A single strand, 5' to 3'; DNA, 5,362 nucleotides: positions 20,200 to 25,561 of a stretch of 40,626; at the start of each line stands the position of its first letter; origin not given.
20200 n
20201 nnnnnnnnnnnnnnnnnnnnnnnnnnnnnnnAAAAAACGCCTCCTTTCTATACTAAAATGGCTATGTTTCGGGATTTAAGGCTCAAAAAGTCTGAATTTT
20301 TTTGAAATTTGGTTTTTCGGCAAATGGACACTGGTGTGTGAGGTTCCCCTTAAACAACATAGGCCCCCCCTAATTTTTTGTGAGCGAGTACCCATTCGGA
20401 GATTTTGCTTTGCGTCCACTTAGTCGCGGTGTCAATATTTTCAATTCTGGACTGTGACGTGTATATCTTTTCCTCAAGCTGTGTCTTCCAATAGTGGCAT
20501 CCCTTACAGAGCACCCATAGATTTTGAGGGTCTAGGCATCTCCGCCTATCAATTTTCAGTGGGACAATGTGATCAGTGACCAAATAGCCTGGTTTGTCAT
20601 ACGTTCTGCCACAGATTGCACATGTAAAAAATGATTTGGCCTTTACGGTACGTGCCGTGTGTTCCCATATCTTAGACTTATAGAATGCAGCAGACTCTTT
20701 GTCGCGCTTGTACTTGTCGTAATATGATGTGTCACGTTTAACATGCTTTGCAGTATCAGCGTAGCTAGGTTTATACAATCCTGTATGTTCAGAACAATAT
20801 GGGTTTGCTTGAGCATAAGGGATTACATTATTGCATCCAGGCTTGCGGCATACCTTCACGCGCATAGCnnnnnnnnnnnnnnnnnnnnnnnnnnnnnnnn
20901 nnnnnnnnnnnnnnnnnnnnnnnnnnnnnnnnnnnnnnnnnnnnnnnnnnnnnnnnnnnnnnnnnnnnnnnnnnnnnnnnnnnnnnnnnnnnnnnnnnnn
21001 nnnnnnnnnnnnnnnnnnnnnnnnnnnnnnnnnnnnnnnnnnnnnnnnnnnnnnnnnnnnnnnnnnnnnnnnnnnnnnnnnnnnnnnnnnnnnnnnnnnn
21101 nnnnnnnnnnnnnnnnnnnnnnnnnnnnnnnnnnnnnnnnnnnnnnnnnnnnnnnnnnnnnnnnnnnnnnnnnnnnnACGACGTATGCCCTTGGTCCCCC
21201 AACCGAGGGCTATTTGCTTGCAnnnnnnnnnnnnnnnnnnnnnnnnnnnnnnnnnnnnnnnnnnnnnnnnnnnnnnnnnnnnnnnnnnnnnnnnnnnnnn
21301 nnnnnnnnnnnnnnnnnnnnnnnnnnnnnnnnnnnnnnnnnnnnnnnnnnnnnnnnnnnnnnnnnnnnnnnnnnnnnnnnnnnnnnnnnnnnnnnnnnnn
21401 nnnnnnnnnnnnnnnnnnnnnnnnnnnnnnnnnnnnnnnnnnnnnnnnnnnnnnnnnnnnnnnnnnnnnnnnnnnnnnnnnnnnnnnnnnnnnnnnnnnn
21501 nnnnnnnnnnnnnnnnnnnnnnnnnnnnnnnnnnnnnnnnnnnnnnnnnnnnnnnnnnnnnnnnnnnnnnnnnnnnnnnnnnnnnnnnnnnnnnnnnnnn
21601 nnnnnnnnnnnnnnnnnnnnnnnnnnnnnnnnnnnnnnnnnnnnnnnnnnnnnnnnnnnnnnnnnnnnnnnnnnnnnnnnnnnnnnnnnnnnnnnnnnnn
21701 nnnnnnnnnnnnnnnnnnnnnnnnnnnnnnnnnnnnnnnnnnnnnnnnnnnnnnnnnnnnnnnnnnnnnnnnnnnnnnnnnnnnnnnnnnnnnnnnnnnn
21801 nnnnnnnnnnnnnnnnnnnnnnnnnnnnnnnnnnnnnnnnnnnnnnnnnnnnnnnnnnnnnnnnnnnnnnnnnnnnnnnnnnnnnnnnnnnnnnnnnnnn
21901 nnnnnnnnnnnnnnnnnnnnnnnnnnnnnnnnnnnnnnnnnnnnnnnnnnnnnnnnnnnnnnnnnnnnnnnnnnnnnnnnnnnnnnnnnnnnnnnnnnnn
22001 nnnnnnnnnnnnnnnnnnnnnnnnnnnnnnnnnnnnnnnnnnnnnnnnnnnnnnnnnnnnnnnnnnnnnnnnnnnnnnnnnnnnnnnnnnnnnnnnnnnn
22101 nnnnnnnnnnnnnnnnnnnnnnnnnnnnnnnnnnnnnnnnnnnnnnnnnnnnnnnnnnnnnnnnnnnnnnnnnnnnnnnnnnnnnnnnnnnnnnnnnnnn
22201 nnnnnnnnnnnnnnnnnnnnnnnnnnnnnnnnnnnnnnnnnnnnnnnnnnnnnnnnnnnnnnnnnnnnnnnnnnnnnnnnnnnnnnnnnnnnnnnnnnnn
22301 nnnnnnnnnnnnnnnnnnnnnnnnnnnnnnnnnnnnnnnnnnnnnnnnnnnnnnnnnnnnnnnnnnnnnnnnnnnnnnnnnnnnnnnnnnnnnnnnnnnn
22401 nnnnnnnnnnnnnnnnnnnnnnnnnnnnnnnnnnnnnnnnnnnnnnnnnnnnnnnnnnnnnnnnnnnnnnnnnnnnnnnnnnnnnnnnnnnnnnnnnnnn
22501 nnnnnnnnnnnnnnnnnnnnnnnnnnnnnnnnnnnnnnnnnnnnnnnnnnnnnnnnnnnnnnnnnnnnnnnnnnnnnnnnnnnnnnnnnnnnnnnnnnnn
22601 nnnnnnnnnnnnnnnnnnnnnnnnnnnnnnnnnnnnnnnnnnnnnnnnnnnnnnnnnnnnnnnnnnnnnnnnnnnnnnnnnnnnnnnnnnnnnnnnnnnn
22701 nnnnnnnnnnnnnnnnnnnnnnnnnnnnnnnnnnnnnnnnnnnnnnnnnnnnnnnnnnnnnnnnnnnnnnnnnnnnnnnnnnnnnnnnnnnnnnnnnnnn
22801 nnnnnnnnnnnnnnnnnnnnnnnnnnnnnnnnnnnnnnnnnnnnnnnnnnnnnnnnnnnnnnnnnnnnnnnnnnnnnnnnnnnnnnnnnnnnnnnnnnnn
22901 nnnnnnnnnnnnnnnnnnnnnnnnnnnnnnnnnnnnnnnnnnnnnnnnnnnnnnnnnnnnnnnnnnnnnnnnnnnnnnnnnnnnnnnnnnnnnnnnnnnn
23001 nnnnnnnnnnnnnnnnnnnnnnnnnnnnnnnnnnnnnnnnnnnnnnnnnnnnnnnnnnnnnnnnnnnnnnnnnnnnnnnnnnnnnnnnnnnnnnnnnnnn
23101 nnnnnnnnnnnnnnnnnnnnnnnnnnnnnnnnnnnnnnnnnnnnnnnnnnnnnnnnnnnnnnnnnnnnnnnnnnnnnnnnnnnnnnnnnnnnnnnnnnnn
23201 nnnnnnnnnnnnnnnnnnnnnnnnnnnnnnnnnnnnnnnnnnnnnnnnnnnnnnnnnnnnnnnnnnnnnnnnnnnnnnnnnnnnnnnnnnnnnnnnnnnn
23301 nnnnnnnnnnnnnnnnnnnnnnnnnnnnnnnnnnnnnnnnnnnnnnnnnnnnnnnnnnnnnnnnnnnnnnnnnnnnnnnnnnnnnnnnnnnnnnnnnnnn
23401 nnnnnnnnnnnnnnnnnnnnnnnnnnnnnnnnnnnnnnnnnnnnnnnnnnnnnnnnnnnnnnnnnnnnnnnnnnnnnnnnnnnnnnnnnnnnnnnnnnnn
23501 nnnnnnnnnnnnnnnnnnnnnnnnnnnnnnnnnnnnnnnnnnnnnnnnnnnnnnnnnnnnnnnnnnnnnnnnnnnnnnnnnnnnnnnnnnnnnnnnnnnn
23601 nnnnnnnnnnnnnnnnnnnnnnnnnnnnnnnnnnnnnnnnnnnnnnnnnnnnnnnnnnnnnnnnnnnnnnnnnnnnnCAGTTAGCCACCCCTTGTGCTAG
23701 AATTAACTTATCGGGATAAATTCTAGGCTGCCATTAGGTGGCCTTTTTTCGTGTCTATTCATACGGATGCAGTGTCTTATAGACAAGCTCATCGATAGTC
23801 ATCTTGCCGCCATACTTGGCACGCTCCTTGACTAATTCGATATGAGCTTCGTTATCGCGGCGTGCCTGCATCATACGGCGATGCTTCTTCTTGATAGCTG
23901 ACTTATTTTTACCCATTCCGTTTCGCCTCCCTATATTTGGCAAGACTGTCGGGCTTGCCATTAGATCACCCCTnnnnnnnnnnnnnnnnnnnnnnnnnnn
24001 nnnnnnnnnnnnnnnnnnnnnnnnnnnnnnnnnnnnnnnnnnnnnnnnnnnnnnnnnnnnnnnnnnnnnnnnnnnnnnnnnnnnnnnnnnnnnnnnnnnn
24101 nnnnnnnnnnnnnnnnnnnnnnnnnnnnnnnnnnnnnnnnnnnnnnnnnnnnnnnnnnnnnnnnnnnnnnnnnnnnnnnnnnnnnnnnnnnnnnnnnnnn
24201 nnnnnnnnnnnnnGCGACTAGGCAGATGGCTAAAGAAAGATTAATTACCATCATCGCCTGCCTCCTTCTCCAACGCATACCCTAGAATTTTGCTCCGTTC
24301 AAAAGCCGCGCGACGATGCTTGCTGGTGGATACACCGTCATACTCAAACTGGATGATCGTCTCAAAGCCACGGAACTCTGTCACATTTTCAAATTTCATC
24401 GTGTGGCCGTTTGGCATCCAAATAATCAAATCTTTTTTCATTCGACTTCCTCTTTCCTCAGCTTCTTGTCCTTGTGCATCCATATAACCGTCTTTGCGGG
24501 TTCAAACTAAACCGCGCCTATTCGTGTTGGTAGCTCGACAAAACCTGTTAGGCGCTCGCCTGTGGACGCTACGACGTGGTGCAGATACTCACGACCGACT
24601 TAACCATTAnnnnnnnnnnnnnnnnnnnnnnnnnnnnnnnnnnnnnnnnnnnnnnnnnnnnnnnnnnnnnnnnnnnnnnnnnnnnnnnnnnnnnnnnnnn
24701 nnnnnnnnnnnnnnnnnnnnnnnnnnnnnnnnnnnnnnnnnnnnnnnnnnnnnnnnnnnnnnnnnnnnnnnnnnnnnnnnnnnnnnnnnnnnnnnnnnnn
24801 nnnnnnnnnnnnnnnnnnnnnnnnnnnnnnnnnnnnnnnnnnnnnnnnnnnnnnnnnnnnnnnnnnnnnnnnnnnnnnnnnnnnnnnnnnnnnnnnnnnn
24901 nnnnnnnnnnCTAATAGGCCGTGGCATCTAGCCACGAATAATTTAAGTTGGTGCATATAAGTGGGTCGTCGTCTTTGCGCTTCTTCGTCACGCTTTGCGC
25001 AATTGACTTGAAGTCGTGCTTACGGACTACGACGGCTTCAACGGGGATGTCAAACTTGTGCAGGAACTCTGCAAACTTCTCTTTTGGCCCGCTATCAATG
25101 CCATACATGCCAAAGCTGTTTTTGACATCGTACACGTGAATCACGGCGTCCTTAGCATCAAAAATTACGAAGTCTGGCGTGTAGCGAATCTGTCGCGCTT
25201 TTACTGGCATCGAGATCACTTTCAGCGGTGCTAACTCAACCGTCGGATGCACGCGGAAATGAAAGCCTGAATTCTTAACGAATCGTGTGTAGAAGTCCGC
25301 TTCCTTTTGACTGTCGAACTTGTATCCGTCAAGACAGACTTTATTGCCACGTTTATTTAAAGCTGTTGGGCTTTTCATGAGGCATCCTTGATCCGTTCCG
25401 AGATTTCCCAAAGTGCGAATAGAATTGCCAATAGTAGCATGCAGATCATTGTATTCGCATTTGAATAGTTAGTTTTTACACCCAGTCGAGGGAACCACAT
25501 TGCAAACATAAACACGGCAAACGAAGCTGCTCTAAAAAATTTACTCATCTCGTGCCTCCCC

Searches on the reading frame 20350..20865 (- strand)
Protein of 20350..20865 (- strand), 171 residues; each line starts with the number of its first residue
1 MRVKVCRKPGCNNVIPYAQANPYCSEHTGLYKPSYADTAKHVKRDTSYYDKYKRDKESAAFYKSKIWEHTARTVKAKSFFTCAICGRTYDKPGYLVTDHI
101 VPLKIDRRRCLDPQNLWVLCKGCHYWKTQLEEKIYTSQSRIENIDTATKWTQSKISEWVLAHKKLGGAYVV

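Call 83: search_protein_families(library=pfam, proteins=[window:20350-20865:-], max_evalue=0.001)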
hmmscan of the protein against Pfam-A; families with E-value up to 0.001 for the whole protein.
window:20350-20865:- (171 aa): 1 family
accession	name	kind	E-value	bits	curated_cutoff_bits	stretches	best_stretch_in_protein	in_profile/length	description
PF01844.29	HNH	-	8.3e-06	26.3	21.4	1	82-127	1-44/47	HNH endonuclease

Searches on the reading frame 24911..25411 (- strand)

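Call 83: search_protein_families(library=pfam, proteins=[window:24911-25411:-], max_evalue=0.001)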
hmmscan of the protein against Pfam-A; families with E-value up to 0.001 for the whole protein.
window:24911-25411:- (166 aa): 1 family
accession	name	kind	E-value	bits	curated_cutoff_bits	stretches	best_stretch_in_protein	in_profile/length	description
PF06356.17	DUF1064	-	3.6e-08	34.2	24.7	1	22-101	6-84/117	Protein of unknown function (DUF1064)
